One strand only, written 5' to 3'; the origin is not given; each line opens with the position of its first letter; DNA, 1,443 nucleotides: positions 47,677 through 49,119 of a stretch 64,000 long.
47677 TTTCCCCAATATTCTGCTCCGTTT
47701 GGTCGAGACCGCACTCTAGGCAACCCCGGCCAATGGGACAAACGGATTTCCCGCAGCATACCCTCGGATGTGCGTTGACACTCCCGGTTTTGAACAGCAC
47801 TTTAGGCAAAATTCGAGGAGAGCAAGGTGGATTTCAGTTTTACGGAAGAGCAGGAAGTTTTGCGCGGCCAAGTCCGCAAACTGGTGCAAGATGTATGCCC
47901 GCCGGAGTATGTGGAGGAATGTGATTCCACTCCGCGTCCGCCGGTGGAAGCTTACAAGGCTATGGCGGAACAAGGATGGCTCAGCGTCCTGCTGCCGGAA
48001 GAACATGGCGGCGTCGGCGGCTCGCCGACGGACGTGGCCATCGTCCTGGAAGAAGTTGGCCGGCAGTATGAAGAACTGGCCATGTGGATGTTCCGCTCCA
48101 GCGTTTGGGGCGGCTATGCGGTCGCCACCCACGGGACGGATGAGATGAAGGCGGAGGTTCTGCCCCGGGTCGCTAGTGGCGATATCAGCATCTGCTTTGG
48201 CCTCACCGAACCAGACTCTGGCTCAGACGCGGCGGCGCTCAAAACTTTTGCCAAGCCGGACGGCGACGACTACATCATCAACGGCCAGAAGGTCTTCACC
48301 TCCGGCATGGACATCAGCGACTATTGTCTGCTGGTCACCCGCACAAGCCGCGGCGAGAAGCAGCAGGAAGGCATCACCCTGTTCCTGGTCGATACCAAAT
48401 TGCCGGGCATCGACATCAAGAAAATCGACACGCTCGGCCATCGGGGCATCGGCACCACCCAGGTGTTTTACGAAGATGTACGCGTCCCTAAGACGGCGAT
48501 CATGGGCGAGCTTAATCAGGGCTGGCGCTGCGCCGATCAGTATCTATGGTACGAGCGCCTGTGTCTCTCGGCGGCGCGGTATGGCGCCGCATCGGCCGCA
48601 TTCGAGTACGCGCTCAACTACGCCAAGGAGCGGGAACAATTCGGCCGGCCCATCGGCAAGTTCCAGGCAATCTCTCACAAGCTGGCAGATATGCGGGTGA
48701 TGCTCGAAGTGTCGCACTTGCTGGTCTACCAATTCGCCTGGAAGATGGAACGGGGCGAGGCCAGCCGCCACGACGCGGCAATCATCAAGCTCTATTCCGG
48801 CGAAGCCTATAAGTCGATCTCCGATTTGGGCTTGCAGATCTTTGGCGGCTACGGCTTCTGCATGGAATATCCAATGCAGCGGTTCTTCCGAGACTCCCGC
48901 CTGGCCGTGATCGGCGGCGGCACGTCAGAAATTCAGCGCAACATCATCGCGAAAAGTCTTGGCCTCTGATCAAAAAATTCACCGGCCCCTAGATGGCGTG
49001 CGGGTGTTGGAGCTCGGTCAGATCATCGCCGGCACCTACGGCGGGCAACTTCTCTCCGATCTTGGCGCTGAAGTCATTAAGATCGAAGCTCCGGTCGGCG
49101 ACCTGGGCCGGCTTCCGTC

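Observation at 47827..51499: Acyl-CoA dehydrogenase, CoA-transferase, MaoC hydratase and CitE lyase: a complete four-step acid-cleavage module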

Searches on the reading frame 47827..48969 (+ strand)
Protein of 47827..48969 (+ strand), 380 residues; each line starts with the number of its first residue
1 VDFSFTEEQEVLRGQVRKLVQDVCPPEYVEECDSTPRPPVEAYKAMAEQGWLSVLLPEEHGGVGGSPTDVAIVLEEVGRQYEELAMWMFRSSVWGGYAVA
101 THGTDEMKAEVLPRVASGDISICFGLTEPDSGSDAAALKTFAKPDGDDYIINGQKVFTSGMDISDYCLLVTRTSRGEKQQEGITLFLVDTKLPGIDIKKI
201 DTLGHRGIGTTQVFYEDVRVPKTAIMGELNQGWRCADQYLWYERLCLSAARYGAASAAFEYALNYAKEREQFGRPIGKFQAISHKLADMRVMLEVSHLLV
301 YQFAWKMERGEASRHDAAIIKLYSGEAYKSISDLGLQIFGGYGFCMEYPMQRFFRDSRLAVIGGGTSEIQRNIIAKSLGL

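Call 3: search_protein_families(library=pfam, proteins=[window:47827-48969:+])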
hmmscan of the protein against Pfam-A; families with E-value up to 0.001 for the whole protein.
window:47827-48969:+ (380 aa): 4 families
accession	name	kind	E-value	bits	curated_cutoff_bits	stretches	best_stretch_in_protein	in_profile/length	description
PF00441.29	Acyl-CoA_dh_1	-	5.5e-46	156.8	22.4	1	230-378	1-149/150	Acyl-CoA dehydrogenase, C-terminal domain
PF02770.24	Acyl-CoA_dh_M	-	3.9e-24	85.1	33.3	1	123-218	1-97/97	Acyl-CoA dehydrogenase, middle domain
PF02771.21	Acyl-CoA_dh_N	-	6.4e-24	84.9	22.9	1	6-119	1-113/113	Acyl-CoA dehydrogenase, N-terminal domain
PF08028.16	Acyl-CoA_dh_2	-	2.2e-14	54.3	22.7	1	245-358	1-124/134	Acyl-CoA dehydrogenase, C-terminal domain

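Call 4: search_protein_families(library=ncbifam, proteins=[window:47827-48969:+])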
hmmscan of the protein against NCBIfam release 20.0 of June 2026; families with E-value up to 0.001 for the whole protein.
window:47827-48969:+ (380 aa): 23 families
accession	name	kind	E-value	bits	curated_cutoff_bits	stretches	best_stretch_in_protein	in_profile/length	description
NF042972.1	AcrlCoAredClosAcrC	equivalog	6.3e-86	288.4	640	1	1-377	1-375/378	acryloyl-CoA reductase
NF008997.0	PRK12341.1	equivalog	1.7e-77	261.1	537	1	1-373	1-371/382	acyl-CoA dehydrogenase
NF045552.1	GlutCoADH_Des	equivalog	4.6e-70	236.7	470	1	1-376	1-377/387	glutaryl-CoA dehydrogenase Acd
NF042439.1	SulpropCoADesulf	equivalog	6.2e-68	229.3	600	1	16-377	4-369/379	3-sulfinopropanoyl-CoA desulfinase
NF053553.1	prodigi_MBC_PigA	equivalog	2.5e-66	224.3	500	1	1-380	1-381/381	prodigiosin MBC biosynthesis dehydrogenase PigA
NF002885.1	PRK03354.1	equivalog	5e-66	223.3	540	1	1-371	1-366/378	crotonobetainyl-CoA dehydrogenase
NF043006.1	CyhCrbnylCoADH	equivalog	9e-65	219.1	650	1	6-377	5-374/380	cyclohexane-1-carbonyl-CoA dehydrogenase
TIGR03207.1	cyc_hxne_CoA_dh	equivalog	4.4e-61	206.6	575.35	1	6-376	2-369/372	cyclohexanecarboxyl-CoA dehydrogenase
NF045652.1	ProlPCPDhRedW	equivalog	1.9e-60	204.7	650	1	43-380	37-375/376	L-prolyl-[peptidyl-carrier protein] dehydrogenase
NF058590.1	AcCoDHFadEBacil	equivalog_domain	4e-60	204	600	1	4-377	20-409/586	acyl-CoA dehydrogenase FadE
TIGR03204.1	pimC_large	equivalog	3.3e-47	161.2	623.85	1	2-377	1-391/395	pimeloyl-CoA dehydrogenase large subunit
NF052270.1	Staph_DH_FadE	equivalog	3.9e-41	141.1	600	1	97-378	115-393/400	acyl-CoA dehydrogenase FadE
TIGR03203.1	pimD_small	equivalog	4.5e-37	128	652.7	1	2-362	1-358/378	pimeloyl-CoA dehydrogenase small subunit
NF007000.1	PRK09463.1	subfamily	6.3e-32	110.8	600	2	7-140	46-177/726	acyl-CoA dehydrogenase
NF050027.1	acylCoADhIpdE2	equivalog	8.3e-28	97.8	450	2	245-356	182-288/311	acyl-CoA dehydrogenase IpdE2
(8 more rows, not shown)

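Call 5: search_solved_structures(query=window:47827-48969:+, max_evalue=1e-20)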
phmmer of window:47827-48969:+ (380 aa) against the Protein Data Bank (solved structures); distinct sequences matched with E-value up to 1e-20: 90 (the best 60 are shown).
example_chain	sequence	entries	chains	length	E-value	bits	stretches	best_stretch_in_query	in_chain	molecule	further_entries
7w0j_A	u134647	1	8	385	1.7e-66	228.1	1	5-378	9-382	Acyl-CoA dehydrogenase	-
8i4p_A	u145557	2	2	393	1.8e-66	228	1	5-378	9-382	Acyl-CoA dehydrogenase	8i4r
5ol2_C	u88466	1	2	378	2e-66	227.8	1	29-376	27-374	Acyl-CoA dehydrogenase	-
1ukw_A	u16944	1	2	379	5.3e-66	226.4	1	1-377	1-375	acyl-CoA dehydrogenase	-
4iv6_A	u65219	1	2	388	4.6e-65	223.3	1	4-378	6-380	Acyl-CoA dehydrogenase FadE3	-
3pfd_A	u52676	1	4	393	2.3e-64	221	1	3-378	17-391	Acyl-CoA dehydrogenase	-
6fah_C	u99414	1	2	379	8.8e-63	215.8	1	5-375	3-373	Caffeyl-CoA reductase-Etf complex subunit CarC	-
5lnx_A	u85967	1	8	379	8.9e-63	215.8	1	5-378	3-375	Acyl-CoA dehydrogenase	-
7szv_A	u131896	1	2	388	7.7e-62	212.7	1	7-380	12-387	Acyl-CoA dehydrogenase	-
4kto_A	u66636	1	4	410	5.1e-61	210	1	2-378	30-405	isovaleryl-CoA dehydrogenase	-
4l1f_A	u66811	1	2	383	2.2e-60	207.9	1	1-377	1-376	Acyl-CoA dehydrogenase domain protein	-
7y0a_A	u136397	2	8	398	7.4e-60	206.2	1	37-376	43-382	Short-chain specific acyl-CoA dehydrogenase, mitochondrial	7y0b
8sgs_A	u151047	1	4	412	8.3e-60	206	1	36-376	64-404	Short-chain specific acyl-CoA dehydrogenase, mitochondrial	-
3mpi_A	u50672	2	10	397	2.4e-59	204.5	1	1-376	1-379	Glutaryl-CoA dehydrogenase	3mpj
4o5m_A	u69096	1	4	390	3.1e-59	204.1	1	1-378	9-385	Isovaleryl-CoA dehydrogenase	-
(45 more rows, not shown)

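Call 31: find_homologous_proteins(query=window:47827-48969:+, max_evalue=1e-60)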
Query window:47827-48969:+ (380 aa): 3594 proteins with E <= 1e-60 among 8000 candidates; the best 120 are listed.
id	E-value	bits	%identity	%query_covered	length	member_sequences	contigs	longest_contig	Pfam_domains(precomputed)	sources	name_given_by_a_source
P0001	1.6e-256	868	99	100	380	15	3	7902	PF02770.25,PF00441.30,PF08028.17,PF02771.22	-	-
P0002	2.5e-209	713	79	100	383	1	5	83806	PF02770.25,PF00441.30,PF08028.17,PF02771.22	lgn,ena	-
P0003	1.6e-207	707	78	100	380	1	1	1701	PF02770.25,PF00441.30,PF08028.17,PF02771.22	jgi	jgi:acyl-CoA dehydrogenase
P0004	6.8e-202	689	76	100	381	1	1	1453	PF02770.25,PF00441.30,PF08028.17,PF02771.22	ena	-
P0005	1.7e-200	684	75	100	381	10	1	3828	PF02770.25,PF00441.30,PF08028.17,PF02771.22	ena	-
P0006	9.7e-200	681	76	100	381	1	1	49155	PF02770.25,PF00441.30,PF08028.17,PF02771.22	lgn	-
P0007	1.6e-198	677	76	100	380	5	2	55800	PF02770.25,PF00441.30,PF08028.17,PF02771.22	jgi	-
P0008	1.7e-197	674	75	100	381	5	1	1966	PF02770.25,PF00441.30,PF08028.17,PF02771.22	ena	-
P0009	7.6e-197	672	76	100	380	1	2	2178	PF02770.25,PF00441.30,PF08028.17,PF02771.22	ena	-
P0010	1.0e-196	671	76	100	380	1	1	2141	PF02770.25,PF00441.30,PF08028.17,PF02771.22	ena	-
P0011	7.2e-196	669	74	100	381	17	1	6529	PF02770.25,PF00441.30,PF08028.17,PF02771.22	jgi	jgi:alkylation response protein AidB-like acyl-CoA dehydrogenase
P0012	2.7e-195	667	74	100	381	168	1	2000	PF02770.25,PF00441.30,PF08028.17,PF02771.22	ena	-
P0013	1.9e-194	664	74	100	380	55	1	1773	PF02770.25,PF00441.30,PF08028.17,PF02771.22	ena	-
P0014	1.0e-192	658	73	100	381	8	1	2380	PF02770.25,PF00441.30,PF08028.17,PF02771.22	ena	-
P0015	7.0e-192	656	73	100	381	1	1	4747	PF02770.25,PF00441.30,PF08028.17,PF02771.22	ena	-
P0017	8.6e-187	639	71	100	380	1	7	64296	PF02770.25,PF00441.30,PF08028.17,PF02771.22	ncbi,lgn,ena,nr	ncbi:MAG: acyl-CoA/acyl-ACP dehydrogenase [Variibacter sp.]|nr:acyl-CoA/acyl-ACP dehydrogenase [Vari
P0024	1.5e-185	635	70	100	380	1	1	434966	PF02770.25,PF00441.30,PF08028.17,PF02771.22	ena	-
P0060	2.4e-183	627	70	100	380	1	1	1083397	PF02770.25,PF00441.30,PF08028.17,PF02771.22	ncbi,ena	-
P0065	3.0e-183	627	71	100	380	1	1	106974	PF02770.25,PF00441.30,PF08028.17,PF02771.22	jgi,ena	-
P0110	6.7e-182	623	69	100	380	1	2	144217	PF02770.25,PF00441.30,PF08028.17,PF02771.22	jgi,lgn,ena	-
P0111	7.2e-182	623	69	100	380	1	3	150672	PF02770.25,PF00441.30,PF08028.17,PF02771.22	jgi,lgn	jgi:acyl-CoA dehydrogenase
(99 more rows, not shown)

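Call 32: find_encoding_contigs(protein=P0060, flank=9000, max_places=1)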
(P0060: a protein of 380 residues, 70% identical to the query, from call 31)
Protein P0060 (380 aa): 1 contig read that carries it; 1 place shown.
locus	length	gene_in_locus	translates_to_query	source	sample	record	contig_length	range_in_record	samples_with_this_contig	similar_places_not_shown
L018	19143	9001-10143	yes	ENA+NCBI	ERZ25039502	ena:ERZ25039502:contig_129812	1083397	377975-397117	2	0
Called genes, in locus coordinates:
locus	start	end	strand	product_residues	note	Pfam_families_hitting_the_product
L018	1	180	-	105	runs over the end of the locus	PF10397:ADSL_C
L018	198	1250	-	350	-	-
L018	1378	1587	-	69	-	PF03401:TctC (weak)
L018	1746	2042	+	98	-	-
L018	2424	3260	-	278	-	PF08309:LVIVD (faint)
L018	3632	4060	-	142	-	PF03401:TctC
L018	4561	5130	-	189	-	PF14588:YjgF_endoribonc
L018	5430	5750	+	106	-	PF01144:CoA_trans (weak)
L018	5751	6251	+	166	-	PF01144:CoA_trans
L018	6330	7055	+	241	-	PF01144:CoA_trans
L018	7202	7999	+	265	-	PF01177:Asp_Glu_race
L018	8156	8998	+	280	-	PF03328:HpcH_HpaI, PF15617:C-C_Bond_Lyase (weak)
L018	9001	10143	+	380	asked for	PF02771:Acyl-CoA_dh_N, PF02770:Acyl-CoA_dh_M, PF00441:Acyl-CoA_dh_1, PF08028:Acyl-CoA_dh_2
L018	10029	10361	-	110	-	-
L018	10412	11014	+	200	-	PF02515:CoA_transf_3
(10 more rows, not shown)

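Call 33: find_encoding_contigs(protein=P0024, flank=9000, max_places=1)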
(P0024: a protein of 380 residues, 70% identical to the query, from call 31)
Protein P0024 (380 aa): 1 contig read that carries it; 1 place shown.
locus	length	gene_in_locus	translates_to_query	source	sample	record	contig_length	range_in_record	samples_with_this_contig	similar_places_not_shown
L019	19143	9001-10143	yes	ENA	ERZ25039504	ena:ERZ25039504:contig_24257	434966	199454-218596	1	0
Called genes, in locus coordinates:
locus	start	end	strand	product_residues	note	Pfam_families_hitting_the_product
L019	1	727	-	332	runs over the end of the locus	PF03401:TctC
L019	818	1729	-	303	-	PF03401:TctC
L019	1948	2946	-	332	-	PF04909:Amidohydro_2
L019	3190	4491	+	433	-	PF03401:TctC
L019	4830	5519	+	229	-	PF02129:Peptidase_S15 (faint), PF00326:Peptidase_S9, PF05448:AXE1 (faint)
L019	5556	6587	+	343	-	PF03401:TctC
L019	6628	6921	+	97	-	PF07045:DUF1330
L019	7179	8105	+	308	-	PF02627:CMD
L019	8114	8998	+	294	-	PF03328:HpcH_HpaI, PF15617:C-C_Bond_Lyase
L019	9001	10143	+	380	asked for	PF02771:Acyl-CoA_dh_N, PF02770:Acyl-CoA_dh_M, PF00441:Acyl-CoA_dh_1, PF08028:Acyl-CoA_dh_2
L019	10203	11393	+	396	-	PF02515:CoA_transf_3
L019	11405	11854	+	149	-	PF01575:MaoC_dehydratas, PF13452:FAS1_DH_region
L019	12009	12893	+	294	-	PF10604:Polyketide_cyc2, PF03364:Polyketide_cyc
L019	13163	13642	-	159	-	PF03401:TctC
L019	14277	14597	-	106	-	-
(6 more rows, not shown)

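Call 34: find_encoding_contigs(protein=P0111, flank=9000, max_places=1)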
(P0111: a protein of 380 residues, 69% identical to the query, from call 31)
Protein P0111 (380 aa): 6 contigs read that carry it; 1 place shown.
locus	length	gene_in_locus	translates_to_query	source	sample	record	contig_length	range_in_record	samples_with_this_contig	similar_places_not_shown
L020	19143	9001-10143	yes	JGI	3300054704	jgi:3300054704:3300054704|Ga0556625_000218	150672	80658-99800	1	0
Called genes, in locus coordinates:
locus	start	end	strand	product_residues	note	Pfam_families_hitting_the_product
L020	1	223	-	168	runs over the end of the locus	-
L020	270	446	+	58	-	-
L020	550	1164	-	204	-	PF01470:Peptidase_C15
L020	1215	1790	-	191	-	-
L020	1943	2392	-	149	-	PF00011:HSP20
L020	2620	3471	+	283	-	PF08123:DOT1 (weak), PF08241:Methyltransf_11 (weak), PF13649:Methyltransf_25, PF13847:Methyltransf_31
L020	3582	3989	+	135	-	PF03061:4HBT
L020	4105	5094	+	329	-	PF03401:TctC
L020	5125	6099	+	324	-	PF03401:TctC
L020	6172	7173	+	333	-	PF03401:TctC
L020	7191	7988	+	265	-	PF01177:Asp_Glu_race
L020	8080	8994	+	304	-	PF03328:HpcH_HpaI, PF15617:C-C_Bond_Lyase (weak)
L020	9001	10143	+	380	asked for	PF02771:Acyl-CoA_dh_N, PF02770:Acyl-CoA_dh_M, PF00441:Acyl-CoA_dh_1, PF08028:Acyl-CoA_dh_2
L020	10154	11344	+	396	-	PF02515:CoA_transf_3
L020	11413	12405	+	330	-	PF03401:TctC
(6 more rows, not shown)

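Call 35: find_encoding_contigs(protein=P0017, flank=9000, max_places=2)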
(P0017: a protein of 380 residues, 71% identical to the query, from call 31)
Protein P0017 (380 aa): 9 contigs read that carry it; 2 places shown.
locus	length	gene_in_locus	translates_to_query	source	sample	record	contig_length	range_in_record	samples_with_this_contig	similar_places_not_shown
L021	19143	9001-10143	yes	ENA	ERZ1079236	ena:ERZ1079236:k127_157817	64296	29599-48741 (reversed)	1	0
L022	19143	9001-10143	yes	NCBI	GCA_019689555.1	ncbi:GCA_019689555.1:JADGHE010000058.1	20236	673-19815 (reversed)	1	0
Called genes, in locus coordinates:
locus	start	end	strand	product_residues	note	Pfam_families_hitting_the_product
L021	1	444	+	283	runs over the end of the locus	PF13505:OMP_b-brl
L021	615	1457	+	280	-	PF13505:OMP_b-brl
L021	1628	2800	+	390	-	-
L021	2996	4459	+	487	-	PF00389:2-Hacid_dh, PF01842:ACT (faint), PF02826:2-Hacid_dh_C, PF19304:PGDH_inter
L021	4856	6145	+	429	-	PF00709:Adenylsucc_synt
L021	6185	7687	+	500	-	-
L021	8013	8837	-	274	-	PF01177:Asp_Glu_race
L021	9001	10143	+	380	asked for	PF02771:Acyl-CoA_dh_N, PF02770:Acyl-CoA_dh_M, PF00441:Acyl-CoA_dh_1, PF08028:Acyl-CoA_dh_2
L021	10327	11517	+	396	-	PF02515:CoA_transf_3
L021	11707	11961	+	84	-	PF20605:Antitox_RHH (weak)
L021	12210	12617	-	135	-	PF01042:Ribonuc_L-PSP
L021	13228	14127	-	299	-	PF00140:Sigma70_r1_2, PF21476:PF0610-like_N (faint), PF04542:Sigma70_r2, PF04545:Sigma70_r4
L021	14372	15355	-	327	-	PF01479:S4, PF00849:PseudoU_synth_2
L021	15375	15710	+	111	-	-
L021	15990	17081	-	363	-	PF00589:Phage_integrase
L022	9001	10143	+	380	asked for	PF02771:Acyl-CoA_dh_N, PF02770:Acyl-CoA_dh_M, PF00441:Acyl-CoA_dh_1, PF08028:Acyl-CoA_dh_2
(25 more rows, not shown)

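Call 36: find_encoding_contigs(protein=P0065, flank=9000, max_places=1)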
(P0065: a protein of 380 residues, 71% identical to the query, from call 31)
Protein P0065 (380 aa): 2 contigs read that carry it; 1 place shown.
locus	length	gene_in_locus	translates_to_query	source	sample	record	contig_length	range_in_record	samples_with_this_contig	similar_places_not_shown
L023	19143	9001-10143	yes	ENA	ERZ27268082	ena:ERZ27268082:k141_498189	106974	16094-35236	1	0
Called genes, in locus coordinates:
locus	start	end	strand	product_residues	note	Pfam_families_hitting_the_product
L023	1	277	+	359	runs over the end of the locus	PF00296:Bac_luciferase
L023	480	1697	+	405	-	PF13433:Peripla_BP_5, PF13458:Peripla_BP_6, PF01094:ANF_receptor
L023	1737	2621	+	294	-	PF02653:BPD_transp_2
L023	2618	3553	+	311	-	PF02653:BPD_transp_2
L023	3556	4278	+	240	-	PF00005:ABC_tran, PF12399:BCA_ABC_TP_C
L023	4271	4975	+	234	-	PF00005:ABC_tran, PF13304:AAA_21 (faint)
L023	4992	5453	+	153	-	PF01042:Ribonuc_L-PSP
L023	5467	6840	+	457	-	PF01042:Ribonuc_L-PSP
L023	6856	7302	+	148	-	PF01042:Ribonuc_L-PSP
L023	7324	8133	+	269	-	PF01177:Asp_Glu_race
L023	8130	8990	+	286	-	PF03328:HpcH_HpaI, PF15617:C-C_Bond_Lyase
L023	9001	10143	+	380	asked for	PF02771:Acyl-CoA_dh_N, PF02770:Acyl-CoA_dh_M, PF00441:Acyl-CoA_dh_1, PF08028:Acyl-CoA_dh_2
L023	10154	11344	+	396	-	PF02515:CoA_transf_3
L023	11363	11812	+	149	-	PF01575:MaoC_dehydratas, PF13452:FAS1_DH_region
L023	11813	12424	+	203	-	PF01613:Flavin_Reduct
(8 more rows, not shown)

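Call 37: find_encoding_contigs(protein=P0002, flank=9000, max_places=1)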
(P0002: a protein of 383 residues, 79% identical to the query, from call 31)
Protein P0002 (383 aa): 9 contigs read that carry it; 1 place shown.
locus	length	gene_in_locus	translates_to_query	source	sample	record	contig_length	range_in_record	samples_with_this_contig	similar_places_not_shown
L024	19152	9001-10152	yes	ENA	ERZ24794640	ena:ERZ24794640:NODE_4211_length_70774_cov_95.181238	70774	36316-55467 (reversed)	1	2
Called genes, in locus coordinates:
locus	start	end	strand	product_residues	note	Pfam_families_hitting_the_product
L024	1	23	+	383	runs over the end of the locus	PF01408:GFO_IDH_MocA, PF02894:GFO_IDH_MocA_C, PF22725:GFO_IDH_MocA_C3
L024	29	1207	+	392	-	PF06187:DUF993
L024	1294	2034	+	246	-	PF01261:AP_endonuc_2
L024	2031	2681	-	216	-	-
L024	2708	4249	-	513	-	PF00501:AMP-binding, PF13193:AMP-binding_C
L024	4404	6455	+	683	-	PF05378:Hydant_A_N, PF01968:Hydantoinase_A, PF19278:Hydant_A_C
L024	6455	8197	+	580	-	PF02538:Hydantoinase_B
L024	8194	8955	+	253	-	PF00106:adh_short, PF08659:KR, PF13561:adh_short_C2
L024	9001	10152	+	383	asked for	PF02771:Acyl-CoA_dh_N, PF02770:Acyl-CoA_dh_M, PF00441:Acyl-CoA_dh_1, PF08028:Acyl-CoA_dh_2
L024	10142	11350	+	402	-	PF02515:CoA_transf_3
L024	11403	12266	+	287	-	PF03328:HpcH_HpaI, PF15617:C-C_Bond_Lyase (faint)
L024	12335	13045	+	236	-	PF01965:DJ-1_PfpI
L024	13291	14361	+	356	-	-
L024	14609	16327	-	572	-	PF07969:Amidohydro_3, PF01979:Amidohydro_1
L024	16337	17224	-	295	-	PF02668:TauD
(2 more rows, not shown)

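Call 39: search_dna_similar(query=window:47827-48969:+, collection=plasmids, mode=protein, max_rows=25, max_evalue=1e-60)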
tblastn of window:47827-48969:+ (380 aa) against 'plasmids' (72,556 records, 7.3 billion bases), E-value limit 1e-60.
Records with a match: 93; places in all: 99; records where one place covers at least 80% of the query: 93.
Best place of each record, by identity: <60% 93.
By first word of the organism name: Pseudosulfitobacter 19; Rhodococcus 9; Rhizobium 9; Cupriavidus 5; Burkholderia 5; Sulfitobacter 5; Achromobacter 3; Sinorhizobium 3; Bacillus 3; Natrinema 3; and 26 more.
By predicted mobility (MOB-suite, as given by PLSDB): non-mobilizable 67; conjugative 18; mobilizable 8.
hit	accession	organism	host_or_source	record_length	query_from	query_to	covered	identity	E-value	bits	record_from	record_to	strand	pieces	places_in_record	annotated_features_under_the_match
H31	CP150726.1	Achromobacter denitrificans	Homo sapiens,culture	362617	1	380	100%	44.9%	2e-98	327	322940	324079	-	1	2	acyl-CoA dehydrogenase family protein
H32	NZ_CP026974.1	Achromobacter insolitus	Homo sapiens,endotracheal aspirate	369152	1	380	100%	44.9%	2e-98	327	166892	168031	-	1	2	acyl-CoA dehydrogenase family protein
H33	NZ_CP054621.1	Azospirillum oryzae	cell culture,soil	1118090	12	378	97%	44.3%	5e-83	283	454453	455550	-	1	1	record has no annotation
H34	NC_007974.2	Cupriavidus metallidurans CH34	-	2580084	5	380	99%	41.8%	2e-90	304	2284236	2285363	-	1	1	none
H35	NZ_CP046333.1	Cupriavidus metallidurans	sedimentation pond in a zinc factory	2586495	5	380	99%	41.8%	2e-90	304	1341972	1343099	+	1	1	none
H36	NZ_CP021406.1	Pacificitalea manganoxidans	cell culture,sediment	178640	2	380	100%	41.2%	4e-91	306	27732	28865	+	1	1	acyl-CoA dehydrogenase family protein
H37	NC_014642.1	Achromobacter xylosoxidans A8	-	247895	3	380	99%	40.3%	1e-88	299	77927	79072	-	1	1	acyl-CoA dehydrogenase family protein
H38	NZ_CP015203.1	Rhodococcus sp. 008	Skate,bacterial culture,renal tissue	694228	1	380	100%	39.4%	1e-80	276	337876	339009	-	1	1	acyl-CoA dehydrogenase family protein | MaoC/PaaZ C-terminal domain-containing protein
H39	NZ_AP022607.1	Mycobacterium branderi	-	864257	1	380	100%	39.4%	2e-78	270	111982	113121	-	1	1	acyl-CoA dehydrogenase family protein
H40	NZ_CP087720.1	Roseomonas sp. OT10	single cell,human skin swab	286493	1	380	100%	39.1%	4e-82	280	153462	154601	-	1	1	acyl-CoA dehydrogenase family protein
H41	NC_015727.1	Cupriavidus necator N-1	soil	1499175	5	380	99%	38.6%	2e-84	286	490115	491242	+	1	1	record has no annotation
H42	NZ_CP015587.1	Roseomonas gilardii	Purified bacterial strains from deep ...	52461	5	380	99%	38.6%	6e-82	280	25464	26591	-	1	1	acyl-CoA dehydrogenase family protein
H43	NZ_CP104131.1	Sinorhizobium sp. K101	Phaseolus vulgaris,cell ...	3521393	1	378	99%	38.0%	9e-65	230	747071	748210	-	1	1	none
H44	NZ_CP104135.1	Sinorhizobium sp. C101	Phaseolus vulgaris,cell ...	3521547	1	378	99%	38.0%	9e-65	230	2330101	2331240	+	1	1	none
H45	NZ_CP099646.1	Paraburkholderia fungorum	Arabidopsis thaliana,pure culture,leaf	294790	1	380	100%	37.5%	2e-74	258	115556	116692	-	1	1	acyl-CoA dehydrogenase family protein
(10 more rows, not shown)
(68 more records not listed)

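Call 46: find_encoding_contigs(protein=P0007, flank=10000, max_places=1)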
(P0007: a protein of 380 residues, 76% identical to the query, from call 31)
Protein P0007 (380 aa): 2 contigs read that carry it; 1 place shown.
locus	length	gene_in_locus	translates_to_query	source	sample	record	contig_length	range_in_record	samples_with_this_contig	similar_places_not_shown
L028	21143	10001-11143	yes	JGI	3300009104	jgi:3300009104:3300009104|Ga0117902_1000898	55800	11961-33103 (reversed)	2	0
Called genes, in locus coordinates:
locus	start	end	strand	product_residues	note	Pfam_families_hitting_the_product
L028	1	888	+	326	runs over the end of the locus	PF02621:VitK2_biosynth (weak), PF09084:NMT1, PF12974:Phosphonate-bd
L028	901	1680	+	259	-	PF00528:BPD_transp_1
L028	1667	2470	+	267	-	PF00528:BPD_transp_1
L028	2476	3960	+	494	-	PF00135:COesterase, PF20434:BD-FAE, PF07859:Abhydrolase_3 (weak)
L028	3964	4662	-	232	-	PF00857:Isochorismatase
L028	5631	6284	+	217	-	PF01227:GTP_cyclohydroI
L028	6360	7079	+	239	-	PF08856:DUF1826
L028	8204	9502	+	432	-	PF05426:Alginate_lyase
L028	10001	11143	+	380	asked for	PF02771:Acyl-CoA_dh_N, PF02770:Acyl-CoA_dh_M, PF00441:Acyl-CoA_dh_1, PF08028:Acyl-CoA_dh_2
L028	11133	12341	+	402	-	PF02515:CoA_transf_3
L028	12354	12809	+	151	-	PF01575:MaoC_dehydratas, PF13452:FAS1_DH_region (weak)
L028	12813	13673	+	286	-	PF03328:HpcH_HpaI, PF15617:C-C_Bond_Lyase (faint)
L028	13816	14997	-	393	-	PF00561:Abhydrolase_1 (faint), PF06500:FrsA-like, PF12146:Hydrolase_4 (faint), PF00326:Peptidase_S9 (weak), PF05448:AXE1 (weak)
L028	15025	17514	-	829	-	PF06808:DctM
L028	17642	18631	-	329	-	PF16868:NMT1_3, PF09084:NMT1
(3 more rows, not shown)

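Call 47: find_encoding_contigs(protein=P0006, flank=10000, max_places=1)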
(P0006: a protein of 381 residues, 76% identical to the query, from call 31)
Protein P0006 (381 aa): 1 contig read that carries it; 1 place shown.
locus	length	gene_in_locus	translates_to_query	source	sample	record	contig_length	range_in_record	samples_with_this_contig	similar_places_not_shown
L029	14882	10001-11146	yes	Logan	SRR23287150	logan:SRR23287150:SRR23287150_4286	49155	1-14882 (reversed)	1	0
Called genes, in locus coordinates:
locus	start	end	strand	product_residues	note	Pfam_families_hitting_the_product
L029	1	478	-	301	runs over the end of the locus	PF00126:HTH_1, PF03466:LysR_substrate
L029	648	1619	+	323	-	PF03401:TctC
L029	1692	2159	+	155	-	PF07331:TctB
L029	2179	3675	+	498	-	PF01970:TctA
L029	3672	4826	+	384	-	PF02746:MR_MLE_N, PF13378:MR_MLE_C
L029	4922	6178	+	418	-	PF01590:GAF, PF13185:GAF_2, PF00512:HisKA, PF02518:HATPase_c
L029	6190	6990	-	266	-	PF09339:HTH_IclR, PF01614:IclR_C (weak)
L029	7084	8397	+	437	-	PF00067:p450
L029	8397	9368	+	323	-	PF00037:Fer4 (faint), PF12838:Fer4_7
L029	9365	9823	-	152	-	-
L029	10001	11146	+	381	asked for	PF02771:Acyl-CoA_dh_N, PF02770:Acyl-CoA_dh_M, PF00441:Acyl-CoA_dh_1, PF08028:Acyl-CoA_dh_2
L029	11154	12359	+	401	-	PF02515:CoA_transf_3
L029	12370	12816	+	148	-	PF01575:MaoC_dehydratas, PF13452:FAS1_DH_region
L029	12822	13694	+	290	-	PF03328:HpcH_HpaI, PF15617:C-C_Bond_Lyase (faint)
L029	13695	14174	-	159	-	PF00190:Cupin_1 (weak), PF07883:Cupin_2, PF06249:EutQ (faint)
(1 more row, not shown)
